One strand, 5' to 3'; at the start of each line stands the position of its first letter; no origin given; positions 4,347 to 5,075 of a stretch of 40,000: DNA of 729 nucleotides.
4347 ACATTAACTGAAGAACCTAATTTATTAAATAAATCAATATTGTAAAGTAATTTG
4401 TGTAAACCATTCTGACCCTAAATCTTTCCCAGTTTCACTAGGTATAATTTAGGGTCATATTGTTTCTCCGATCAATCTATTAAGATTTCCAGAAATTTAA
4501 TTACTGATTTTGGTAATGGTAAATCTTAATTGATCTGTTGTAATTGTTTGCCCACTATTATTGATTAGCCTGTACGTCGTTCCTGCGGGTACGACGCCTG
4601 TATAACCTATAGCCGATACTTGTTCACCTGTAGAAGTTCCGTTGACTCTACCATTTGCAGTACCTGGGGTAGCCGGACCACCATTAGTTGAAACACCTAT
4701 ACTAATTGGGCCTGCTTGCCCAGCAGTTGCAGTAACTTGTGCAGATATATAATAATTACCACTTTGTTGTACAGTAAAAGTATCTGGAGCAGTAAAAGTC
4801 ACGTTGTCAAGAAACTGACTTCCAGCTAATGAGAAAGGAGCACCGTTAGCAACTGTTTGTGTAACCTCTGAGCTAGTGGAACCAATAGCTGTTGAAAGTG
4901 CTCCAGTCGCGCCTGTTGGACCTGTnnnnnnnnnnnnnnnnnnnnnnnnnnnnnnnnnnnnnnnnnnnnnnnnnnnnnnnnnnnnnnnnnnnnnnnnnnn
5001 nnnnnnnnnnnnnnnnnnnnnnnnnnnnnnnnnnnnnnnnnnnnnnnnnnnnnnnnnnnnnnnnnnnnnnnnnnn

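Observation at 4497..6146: Mosaic collagen-like protein at the prophage/host junction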

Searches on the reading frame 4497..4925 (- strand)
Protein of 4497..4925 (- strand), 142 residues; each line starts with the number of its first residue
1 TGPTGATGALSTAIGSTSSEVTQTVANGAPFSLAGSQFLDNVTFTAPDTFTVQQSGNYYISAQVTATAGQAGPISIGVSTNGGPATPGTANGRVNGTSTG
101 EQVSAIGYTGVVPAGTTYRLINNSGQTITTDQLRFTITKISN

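Call 5: search_protein_families(library=ncbifam, proteins=[window:4497-4925:-], max_evalue=1)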
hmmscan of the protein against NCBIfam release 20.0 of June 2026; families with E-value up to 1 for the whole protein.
window:4497-4925:- (142 aa): 2 families
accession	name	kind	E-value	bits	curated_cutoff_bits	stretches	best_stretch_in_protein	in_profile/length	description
NF033147.1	GXX_rpt_CTERM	domain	3.7e-08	33.3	50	1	13-88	6-81/132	Gly-Xaa-Xaa repeat protein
NF041539.1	choice_anch_R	domain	0.11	12.4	30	1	7-105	47-143/155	choice-of-anchor R domain-containing protein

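Call 6: search_protein_families(library=phrogs, proteins=[window:4497-4925:-], max_evalue=1)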
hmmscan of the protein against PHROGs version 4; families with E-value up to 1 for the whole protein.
window:4497-4925:- (142 aa): 0 families

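Call 19: find_homologous_proteins(query=window:4500-4901:-, max_evalue=0.01)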
Query seq(134 aa) (134 aa): 6 proteins with E <= 0.01 among 66 candidates.
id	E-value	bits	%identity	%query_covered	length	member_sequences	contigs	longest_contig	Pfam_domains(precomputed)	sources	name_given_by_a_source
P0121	8.7e-37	144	61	99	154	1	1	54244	-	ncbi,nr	ncbi:hypothetical protein MH191_16440, partial [Bacillus pumilus]|nr:hypothetical protein [Bacillus 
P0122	1.7e-34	136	60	98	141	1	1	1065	-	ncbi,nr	ncbi:hypothetical protein HF328_19155, partial [Bacillus pumilus sxm20-2]|nr:hypothetical protein [B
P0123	1.1e-33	134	60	98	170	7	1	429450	-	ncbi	ncbi:hypothetical protein ACFW0O_02195, partial [Bacillus altitudinis]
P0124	1.4e-27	114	70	70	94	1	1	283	PF18573.8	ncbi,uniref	ncbi:hypothetical protein SB816_30995, partial [Achromobacter sp. SIMBA_011]|uniref:hypothetical pro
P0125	5.3e-27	112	53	99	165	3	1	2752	PF01391.24,PF18573.8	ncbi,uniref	ncbi:collagen-like protein, partial [Bacillus pumilus]|uniref:collagen-like triple helix repeat-cont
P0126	1.8e-25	107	53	98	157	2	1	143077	PF18573.8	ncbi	ncbi:MAG: exosporium leader peptide-containing protein, partial [Bacillota bacterium]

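Call 21: find_encoding_contigs(protein=P0123, flank=10000, max_places=4)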
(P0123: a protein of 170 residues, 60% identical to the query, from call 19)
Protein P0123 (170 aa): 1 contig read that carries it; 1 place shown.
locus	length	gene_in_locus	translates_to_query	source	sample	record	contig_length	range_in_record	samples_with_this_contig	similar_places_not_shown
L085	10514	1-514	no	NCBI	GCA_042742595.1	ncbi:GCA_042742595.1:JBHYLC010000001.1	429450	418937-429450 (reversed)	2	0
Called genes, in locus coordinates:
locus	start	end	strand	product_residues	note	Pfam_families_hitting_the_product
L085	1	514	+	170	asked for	?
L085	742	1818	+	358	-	PF13290:CHB_HEX_C_1, PF13287:Fn3_assoc, PF00756:Esterase (weak), PF02230:Abhydrolase_2 (weak)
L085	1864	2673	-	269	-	PF08543:Phos_pyr_kin, PF00294:PfkB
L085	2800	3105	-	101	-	PF11181:YflT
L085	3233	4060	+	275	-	PF00535:Glycos_transf_2, PF13641:Glyco_tranf_2_3 (weak), PF10111:Glyco_tranf_2_2 (weak)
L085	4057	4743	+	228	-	PF03167:UDG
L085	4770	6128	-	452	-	PF00171:Aldedh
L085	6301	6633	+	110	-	PF17261:DUF5327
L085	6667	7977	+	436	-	PF00860:Xan_ur_permease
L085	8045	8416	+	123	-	PF04241:DUF423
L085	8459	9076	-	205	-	PF00190:Cupin_1, PF07883:Cupin_2 (faint)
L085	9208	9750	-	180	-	PF09671:Spore_GerQ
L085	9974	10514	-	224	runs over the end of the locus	PF04893:Yip1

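Call 22: find_encoding_contigs(protein=P0121, flank=10000, max_places=3)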
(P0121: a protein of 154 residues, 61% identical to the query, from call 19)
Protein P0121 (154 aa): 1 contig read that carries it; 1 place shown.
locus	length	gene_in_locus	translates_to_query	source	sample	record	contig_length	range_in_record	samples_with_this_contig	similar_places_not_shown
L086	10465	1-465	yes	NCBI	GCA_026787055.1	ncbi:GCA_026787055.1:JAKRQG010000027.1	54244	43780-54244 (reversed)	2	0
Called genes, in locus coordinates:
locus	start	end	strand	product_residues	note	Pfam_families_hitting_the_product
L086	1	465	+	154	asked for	?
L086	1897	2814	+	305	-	PF03318:ETX_MTX2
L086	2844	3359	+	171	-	PF11300:DUF3102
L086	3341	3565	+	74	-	-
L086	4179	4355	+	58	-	-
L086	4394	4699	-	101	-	-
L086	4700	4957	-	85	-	-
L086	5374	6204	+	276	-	PF03629:SASA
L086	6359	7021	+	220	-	PF00302:CAT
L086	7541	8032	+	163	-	-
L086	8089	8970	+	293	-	-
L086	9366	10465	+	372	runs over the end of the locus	PF18801:RapH_N, PF13176:TPR_7 (faint), PF24885:TPR_NPHP3 (faint), PF13428:TPR_14 (faint), PF00515:TPR_1 (weak), PF07719:TPR_2 (weak), PF13181:TPR_8 (weak), PF13424:TPR_12, +4 more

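Call 29: search_dna_similar(query=window:4500-4901:-, collection=phages, mode=protein, max_evalue=1, max_rows=20)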
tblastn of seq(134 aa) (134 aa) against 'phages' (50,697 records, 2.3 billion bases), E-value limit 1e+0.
No match.

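Call 47: predict_structure(alignment_id=A2)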
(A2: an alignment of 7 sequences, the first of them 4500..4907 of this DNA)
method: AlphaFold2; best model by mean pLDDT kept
length: 136 residues; sequences in the alignment: 7
mean_pLDDT: 70.8   pTM: 0.68
mean pLDDT of the five models: 70.8, 67.9, 67.7, 67.5, 66.6
residues with pLDDT >= 90: 0; 70-90: 80; 50-70: 44; < 50: 12
segments of 3 or more residues with pLDDT < 50: 1-4, 77-82
pLDDT, mean of each block of 10 residues (from residue 1): 53 83 78 63 77 80 72 62 53 58 75 82 83 72
secondary structure, 60 per line:
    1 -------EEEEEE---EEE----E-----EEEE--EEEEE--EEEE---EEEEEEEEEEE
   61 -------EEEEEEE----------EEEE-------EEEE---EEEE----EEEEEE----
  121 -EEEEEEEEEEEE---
elements in order: E8-13 E17-19 E30-33 E36-40 E43-46 E50-60 E68-74 E85-88 E96-99 E103-106 E111-116 E122-133

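Call 51: search_protein_families(library=pfam, proteins=[P0121, P0123, P0125, P0126, window:4500-4907:-], max_evalue=1)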
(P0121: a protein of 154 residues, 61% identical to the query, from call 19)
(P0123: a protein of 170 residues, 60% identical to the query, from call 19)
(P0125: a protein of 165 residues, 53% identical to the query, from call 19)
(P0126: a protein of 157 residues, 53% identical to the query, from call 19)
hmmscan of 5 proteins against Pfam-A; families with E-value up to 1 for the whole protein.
P0121 (154 aa): 1 family
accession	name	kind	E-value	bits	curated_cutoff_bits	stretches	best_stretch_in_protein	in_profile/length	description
PF00107.32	ADH_zinc_N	-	0.0081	16.6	31.8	1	15-65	53-103/129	Zinc-binding dehydrogenase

P0123 (170 aa): 1 family
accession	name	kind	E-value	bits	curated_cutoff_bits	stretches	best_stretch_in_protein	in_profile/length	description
PF01391.23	Collagen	-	0.005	17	27.2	1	7-34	10-37/60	Collagen triple helix repeat (20 copies)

P0125 (165 aa): 2 families
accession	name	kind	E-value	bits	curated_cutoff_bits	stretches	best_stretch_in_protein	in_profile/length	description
PF01391.23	Collagen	-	9.2e-06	25.8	27.2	1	3-36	16-49/60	Collagen triple helix repeat (20 copies)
PF18573.7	BclA_C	-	3.1e-05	24.3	38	1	52-147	14-106/128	BclA C-terminal domain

P0126 (157 aa): 2 families
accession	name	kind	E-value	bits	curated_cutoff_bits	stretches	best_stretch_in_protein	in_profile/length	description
PF18573.7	BclA_C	-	1e-06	29.1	38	1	35-148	5-114/128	BclA C-terminal domain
PF01391.23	Collagen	-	0.001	19.2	27.2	1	3-28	15-40/60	Collagen triple helix repeat (20 copies)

window:4500-4907:- (136 aa): 4 families
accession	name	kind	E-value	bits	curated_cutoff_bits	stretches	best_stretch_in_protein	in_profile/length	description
PF18573.7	BclA_C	-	8e-06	26.2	38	1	11-85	6-79/128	BclA C-terminal domain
PF00229.24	TNF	-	0.035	14.5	23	1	31-59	11-38/127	TNF(Tumour Necrosis Factor) family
PF25275.1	Golvesin_C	-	0.11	13.1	31.6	1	43-101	46-99/132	Golvesin C-terminal domain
PF14824.11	Sirohm_synth_M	-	0.25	11.3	25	1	66-76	2-12/28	Sirohaem biosynthesis protein central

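Call 52: fold_search(model_id=the predicted structure, library=pdb)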
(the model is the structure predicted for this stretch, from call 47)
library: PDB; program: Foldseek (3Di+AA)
matches with E <= 10: 1717; with E <= 0.001: 110
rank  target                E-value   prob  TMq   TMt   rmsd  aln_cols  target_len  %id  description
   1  7r5i_C                3.2e-07  1.00  0.79  0.73   3.0       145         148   15  High resolution Crystal structure of ExsFA, a Bacillus cereus spore exosporium protein (released 2023-08-23)
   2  3tyj                  4.2e-07  1.00  0.66  0.66   4.0       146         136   19  Bacillus collagen-like protein of anthracis P159S mutant (released 2012-03-14)
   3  7r1m_B                5.8e-07  1.00  0.82  0.74   2.8       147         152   14  Crystal structure of ExsFA, a Bacillus cereus spore exosporium protein (released 2023-02-15)
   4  7r1m_A                5.8e-07  1.00  0.81  0.71   2.8       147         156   15  Crystal structure of ExsFA, a Bacillus cereus spore exosporium protein (released 2023-02-15)
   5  9h3d_E                7.5e-07  1.00  0.76  0.71   3.4       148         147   18  F-ENA exosporium anchoring complex between ExsF and a peptide derived from the N-terminus of F-Anchor (released 2025-03-12)
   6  9h3d_D                8.3e-07  1.00  0.75  0.69   3.7       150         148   17  F-ENA exosporium anchoring complex between ExsF and a peptide derived from the N-terminus of F-Anchor (released 2025-03-12)
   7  1wck                  1.0e-06  1.00  0.67  0.67   3.9       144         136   19  Crystal structure of the C-terminal domain of BclA, the major antigen of the exosporium of the Bacillus anthracis spore. (released 2005-10-25)
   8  2z5w                  1.2e-06  1.00  0.67  0.67   3.8       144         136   19  tBclA, a recombinant spore surface protein from Bacillus anthracis (released 2008-04-22)
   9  2r6q                  1.3e-06  1.00  0.64  0.63   4.5       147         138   20  Crystal Structure of BclA-island Construct (released 2009-03-10)
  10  7r5i_B                1.5e-06  1.00  0.79  0.76   2.6       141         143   16  High resolution Crystal structure of ExsFA, a Bacillus cereus spore exosporium protein (released 2023-08-23)
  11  3twi_A                1.7e-06  1.00  0.69  0.69   3.8       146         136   20  Variable Lymphocyte Receptor Recognition of the Immunodominant Glycoprotein of Bacillus anthracis Spores (released 2012-03-14)
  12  8d02                  2.8e-06  1.00  0.74  0.69   3.5       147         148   18  Crystal Structure of Bacillus anthracis BxpB (released 2023-05-24)
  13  7r5i_A                3.8e-06  1.00  0.80  0.77   2.4       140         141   14  High resolution Crystal structure of ExsFA, a Bacillus cereus spore exosporium protein (released 2023-08-23)
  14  6i50                  9.9e-06  1.00  0.75  0.66   3.5       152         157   10  Structure of Eiger TNF from S. frugiperda (released 2019-08-14)
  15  9h38_A                1.1e-05  1.00  0.71  0.69   3.3       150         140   17  C-terminal domain of the F-ENA tip fibrillum F-BclA from Bacillus thuringiensis (released 2025-03-12)
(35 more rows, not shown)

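Call 65: find_related_loci(query=A2, collection=viral_contigs, flank=6000)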
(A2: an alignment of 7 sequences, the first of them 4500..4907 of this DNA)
Query A2 (136 aa) in viral_contigs; peptide patterns used: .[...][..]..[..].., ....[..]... (x = any residue, [..] = any of these).
516 stretches matched a pattern, but none encodes a relative of the query by tblastn (E <= 1e-3).

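Call 69: find_encoding_contigs(protein=P0126, flank=8000, max_places=3)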
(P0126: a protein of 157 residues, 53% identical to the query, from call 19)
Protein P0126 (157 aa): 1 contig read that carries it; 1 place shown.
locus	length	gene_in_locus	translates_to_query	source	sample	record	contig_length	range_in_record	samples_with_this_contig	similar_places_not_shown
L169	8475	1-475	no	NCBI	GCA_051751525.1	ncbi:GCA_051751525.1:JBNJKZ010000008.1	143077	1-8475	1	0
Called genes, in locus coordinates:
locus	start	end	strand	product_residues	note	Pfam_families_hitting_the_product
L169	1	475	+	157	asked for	PF18573:BclA_C (weak)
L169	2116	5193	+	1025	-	-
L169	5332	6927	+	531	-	PF17203:sCache_3_2, PF14689:SPOB_a (weak), PF02518:HATPase_c, PF14501:HATPase_c_5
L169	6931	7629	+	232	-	PF00072:Response_reg, PF08279:HTH_11, PF20714:HTH_64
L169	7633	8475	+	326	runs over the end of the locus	PF03401:TctC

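Call 76: search_protein_families(library=ncbifam, proteins=[P0126], max_evalue=0.01)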
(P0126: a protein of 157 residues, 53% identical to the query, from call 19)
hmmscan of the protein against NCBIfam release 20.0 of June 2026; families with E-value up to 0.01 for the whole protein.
P0126 (157 aa): 1 family
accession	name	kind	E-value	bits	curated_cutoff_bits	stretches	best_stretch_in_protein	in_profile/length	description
NF033147.1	GXX_rpt_CTERM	domain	4.4e-06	26.6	50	1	38-139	12-110/132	Gly-Xaa-Xaa repeat protein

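Call 78: fold_search(model_id=the predicted structure, library=viral)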
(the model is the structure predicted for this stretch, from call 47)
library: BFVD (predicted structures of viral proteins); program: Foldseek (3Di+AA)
matches with E <= 10: 1882; with E <= 0.001: 255
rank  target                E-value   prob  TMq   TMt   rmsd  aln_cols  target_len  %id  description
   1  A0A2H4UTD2            6.5e-08  1.00  0.78  0.51   2.3       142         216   22  Flagellar hook-length control protein-like protein [Bodo saltans virus]
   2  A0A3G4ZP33            1.0e-07  1.00  0.62  0.27   4.9       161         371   20  Uncharacterized protein [Terrestrivirus sp.]
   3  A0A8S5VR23            1.1e-07  1.00  0.72  0.73   3.7       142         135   22  (no name in the UniProt tables at hand)
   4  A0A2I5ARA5            2.0e-07  1.00  0.73  0.57   3.6       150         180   14  (no name in the UniProt tables at hand)
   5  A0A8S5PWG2            2.3e-07  1.00  0.74  0.74   3.3       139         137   20  Uncharacterized protein [Myoviridae sp. ctWiL39]
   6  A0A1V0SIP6            2.4e-07  1.00  0.76  0.26   2.9       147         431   19  Collagen triple helix repeat motif-containing protein [Klosneuvirus KNV1]
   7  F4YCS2                3.7e-07  1.00  0.70  0.50   4.0       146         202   15  (no name in the UniProt tables at hand)
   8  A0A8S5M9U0            5.1e-07  1.00  0.74  0.73   3.5       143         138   19  Uncharacterized protein [Siphoviridae sp. ctv4j104]
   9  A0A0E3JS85            5.9e-07  1.00  0.60  0.16   4.5       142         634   18  (no name in the UniProt tables at hand)
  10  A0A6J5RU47            6.2e-07  1.00  0.68  0.63   3.9       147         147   20  Uncharacterized protein (Fragment) [uncultured Caudovirales phage]
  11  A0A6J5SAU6            6.9e-07  1.00  0.76  0.67   3.5       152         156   17  Uncharacterized protein [uncultured Caudovirales phage]
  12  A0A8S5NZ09            6.9e-07  1.00  0.74  0.71   3.5       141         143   23  Uncharacterized protein [Siphoviridae sp. ctiMP24]
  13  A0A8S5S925            8.1e-07  1.00  0.73  0.70   3.3       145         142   17  BclA protein [Phage sp. ctGns7]
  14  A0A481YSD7            8.1e-07  1.00  0.71  0.59   3.5       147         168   17  Uncharacterized protein [Marseillevirus LCMAC101]
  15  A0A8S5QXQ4            8.1e-07  1.00  0.64  0.58   5.1       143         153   23  Uncharacterized protein [Siphoviridae sp. ct9lR64]
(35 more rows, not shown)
